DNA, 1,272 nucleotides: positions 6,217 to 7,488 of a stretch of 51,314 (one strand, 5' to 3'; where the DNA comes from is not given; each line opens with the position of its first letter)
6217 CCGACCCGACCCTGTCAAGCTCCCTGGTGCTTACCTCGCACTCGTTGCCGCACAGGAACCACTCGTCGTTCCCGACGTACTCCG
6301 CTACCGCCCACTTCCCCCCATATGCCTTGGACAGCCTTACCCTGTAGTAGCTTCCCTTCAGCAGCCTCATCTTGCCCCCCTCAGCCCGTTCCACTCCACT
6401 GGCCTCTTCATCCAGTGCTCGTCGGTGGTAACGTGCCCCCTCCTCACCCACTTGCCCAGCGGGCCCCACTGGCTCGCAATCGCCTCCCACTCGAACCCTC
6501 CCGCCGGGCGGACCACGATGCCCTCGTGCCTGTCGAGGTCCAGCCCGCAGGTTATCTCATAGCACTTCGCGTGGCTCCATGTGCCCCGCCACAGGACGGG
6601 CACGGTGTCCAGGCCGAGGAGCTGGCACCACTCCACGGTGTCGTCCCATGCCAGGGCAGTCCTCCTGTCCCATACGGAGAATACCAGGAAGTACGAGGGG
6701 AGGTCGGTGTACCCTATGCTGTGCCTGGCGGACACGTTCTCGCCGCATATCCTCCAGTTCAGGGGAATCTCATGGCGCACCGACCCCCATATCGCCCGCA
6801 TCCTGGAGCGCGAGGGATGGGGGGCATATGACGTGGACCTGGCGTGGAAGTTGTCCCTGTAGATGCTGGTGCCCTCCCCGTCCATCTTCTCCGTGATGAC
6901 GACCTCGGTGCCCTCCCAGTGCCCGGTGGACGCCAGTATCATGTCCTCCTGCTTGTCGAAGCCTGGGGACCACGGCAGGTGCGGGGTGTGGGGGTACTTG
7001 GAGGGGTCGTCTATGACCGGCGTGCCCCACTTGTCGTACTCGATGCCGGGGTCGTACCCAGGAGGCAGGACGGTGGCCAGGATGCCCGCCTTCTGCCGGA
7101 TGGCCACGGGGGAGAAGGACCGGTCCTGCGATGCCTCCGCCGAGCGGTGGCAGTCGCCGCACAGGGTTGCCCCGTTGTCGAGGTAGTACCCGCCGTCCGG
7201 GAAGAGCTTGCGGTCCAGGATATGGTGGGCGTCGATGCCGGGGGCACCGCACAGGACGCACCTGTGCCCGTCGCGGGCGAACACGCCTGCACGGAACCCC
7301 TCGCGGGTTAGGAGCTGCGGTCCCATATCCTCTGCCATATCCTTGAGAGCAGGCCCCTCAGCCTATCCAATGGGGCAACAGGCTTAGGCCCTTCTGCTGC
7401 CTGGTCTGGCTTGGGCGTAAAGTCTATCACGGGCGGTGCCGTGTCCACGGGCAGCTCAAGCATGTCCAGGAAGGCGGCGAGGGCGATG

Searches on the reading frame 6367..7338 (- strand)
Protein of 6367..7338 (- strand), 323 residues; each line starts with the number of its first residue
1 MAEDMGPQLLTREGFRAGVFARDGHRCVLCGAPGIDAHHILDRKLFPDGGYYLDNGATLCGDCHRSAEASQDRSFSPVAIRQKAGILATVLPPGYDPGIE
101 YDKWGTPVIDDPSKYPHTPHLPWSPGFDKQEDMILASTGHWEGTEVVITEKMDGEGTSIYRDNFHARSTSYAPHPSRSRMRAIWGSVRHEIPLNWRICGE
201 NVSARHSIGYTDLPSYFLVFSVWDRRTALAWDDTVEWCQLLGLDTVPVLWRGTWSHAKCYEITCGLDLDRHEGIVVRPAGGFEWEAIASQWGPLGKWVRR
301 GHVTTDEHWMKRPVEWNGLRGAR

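Call 21: search_protein_families(library=pfam, proteins=[window:6367-7338:-], max_evalue=0.01)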
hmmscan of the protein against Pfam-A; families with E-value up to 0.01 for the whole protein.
window:6367-7338:- (323 aa): 2 families
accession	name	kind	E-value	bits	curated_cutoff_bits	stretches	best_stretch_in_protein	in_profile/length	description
PF09414.15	RNA_ligase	-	3.9e-30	105.7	27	1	145-282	2-161/171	RNA ligase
PF01844.29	HNH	-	0.00014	22.3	21.4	1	27-67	1-44/47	HNH endonuclease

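Call 22: search_protein_families(library=phrogs, proteins=[window:6367-7338:-], max_evalue=0.001)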
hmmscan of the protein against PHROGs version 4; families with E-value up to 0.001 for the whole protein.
window:6367-7338:- (323 aa): 14 families
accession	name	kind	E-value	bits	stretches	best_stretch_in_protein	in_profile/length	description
phrog_24030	-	DNA, RNA and nucleotide metabolism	1.2e-80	272.4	2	113-320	134-341/342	RNA ligase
phrog_34045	-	unknown function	3.1e-57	194.6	1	114-320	8-211/219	-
phrog_589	-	DNA, RNA and nucleotide metabolism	5.5e-09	37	1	13-73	80-144/179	HNH endonuclease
phrog_144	-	DNA, RNA and nucleotide metabolism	3.4e-08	34.4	1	15-74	75-139/175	HNH endonuclease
phrog_740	-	DNA, RNA and nucleotide metabolism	2.7e-07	30.9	1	15-74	29-91/332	HNH endonuclease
phrog_5956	-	DNA, RNA and nucleotide metabolism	7.8e-07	29.8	1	16-74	51-114/138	HNH endonuclease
phrog_7370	-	DNA, RNA and nucleotide metabolism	2.1e-06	28.8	1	18-69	35-85/115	HNH endonuclease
phrog_8048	-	DNA, RNA and nucleotide metabolism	5.2e-06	26.9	1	21-78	173-236/273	HNH endonuclease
phrog_1271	-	DNA, RNA and nucleotide metabolism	1e-05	26.1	1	17-74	259-322/361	HNH endonuclease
phrog_119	-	DNA, RNA and nucleotide metabolism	2e-05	24.6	1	15-73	194-260/443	HNH endonuclease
phrog_8446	-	DNA, RNA and nucleotide metabolism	7.7e-05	23.4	1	16-70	132-198/211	HNH endonuclease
phrog_333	-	DNA, RNA and nucleotide metabolism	0.00015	23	1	15-65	24-76/138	HNH endonuclease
phrog_7785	-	DNA, RNA and nucleotide metabolism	0.00015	22.8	1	19-70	65-114/147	HNH endonuclease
phrog_4581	-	head and packaging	0.00057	20.4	1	16-69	57-110/395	terminase small subunit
